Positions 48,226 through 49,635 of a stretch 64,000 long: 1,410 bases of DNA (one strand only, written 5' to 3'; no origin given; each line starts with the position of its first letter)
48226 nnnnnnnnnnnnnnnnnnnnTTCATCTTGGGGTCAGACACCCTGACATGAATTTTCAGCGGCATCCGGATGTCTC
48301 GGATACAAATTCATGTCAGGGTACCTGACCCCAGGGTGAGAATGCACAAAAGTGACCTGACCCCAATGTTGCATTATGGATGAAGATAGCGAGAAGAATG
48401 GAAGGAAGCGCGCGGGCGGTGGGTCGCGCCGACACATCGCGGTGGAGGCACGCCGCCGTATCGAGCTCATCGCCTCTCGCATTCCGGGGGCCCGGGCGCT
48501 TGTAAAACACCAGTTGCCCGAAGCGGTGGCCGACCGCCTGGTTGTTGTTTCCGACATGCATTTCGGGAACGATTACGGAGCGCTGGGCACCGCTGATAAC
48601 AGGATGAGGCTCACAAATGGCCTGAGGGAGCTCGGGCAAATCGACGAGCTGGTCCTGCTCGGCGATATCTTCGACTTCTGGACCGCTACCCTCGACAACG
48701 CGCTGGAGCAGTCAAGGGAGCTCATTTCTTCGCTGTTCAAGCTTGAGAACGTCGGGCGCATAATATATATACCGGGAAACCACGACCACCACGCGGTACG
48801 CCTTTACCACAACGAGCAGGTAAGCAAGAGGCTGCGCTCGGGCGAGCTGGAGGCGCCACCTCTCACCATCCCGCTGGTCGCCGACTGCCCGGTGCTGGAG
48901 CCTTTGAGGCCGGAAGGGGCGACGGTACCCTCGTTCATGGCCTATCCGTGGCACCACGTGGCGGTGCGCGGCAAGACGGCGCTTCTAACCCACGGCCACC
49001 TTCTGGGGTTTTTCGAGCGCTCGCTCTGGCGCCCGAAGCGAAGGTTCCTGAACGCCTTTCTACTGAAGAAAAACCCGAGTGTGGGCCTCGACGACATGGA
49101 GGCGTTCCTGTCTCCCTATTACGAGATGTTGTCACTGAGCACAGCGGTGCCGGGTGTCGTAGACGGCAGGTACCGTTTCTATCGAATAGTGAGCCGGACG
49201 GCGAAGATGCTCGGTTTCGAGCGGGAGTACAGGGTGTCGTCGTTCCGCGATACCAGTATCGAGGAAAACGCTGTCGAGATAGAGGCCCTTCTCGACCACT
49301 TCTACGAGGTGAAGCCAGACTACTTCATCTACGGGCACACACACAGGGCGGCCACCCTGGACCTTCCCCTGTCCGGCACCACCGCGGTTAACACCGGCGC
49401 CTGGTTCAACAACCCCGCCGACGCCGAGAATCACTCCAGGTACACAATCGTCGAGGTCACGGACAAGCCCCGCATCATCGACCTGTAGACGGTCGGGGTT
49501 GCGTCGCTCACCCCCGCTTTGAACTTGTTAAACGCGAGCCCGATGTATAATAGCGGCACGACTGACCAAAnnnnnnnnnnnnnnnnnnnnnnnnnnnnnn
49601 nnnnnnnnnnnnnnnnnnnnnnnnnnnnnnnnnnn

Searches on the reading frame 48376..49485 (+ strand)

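Call 10: search_protein_families(library=pfam, proteins=[window:48376-49485:+], max_evalue=0.001)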
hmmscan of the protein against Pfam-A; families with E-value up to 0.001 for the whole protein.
window:48376-49485:+ (370 aa): 2 families
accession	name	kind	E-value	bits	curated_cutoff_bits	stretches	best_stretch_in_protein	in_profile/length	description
PF00149.33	Metallophos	-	1e-10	42.8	21.5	1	54-324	2-190/191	Calcineurin-like phosphoesterase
PF12850.12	Metallophos_2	-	5.3e-10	39.9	27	1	54-155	2-60/154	Calcineurin-like phosphoesterase superfamily domain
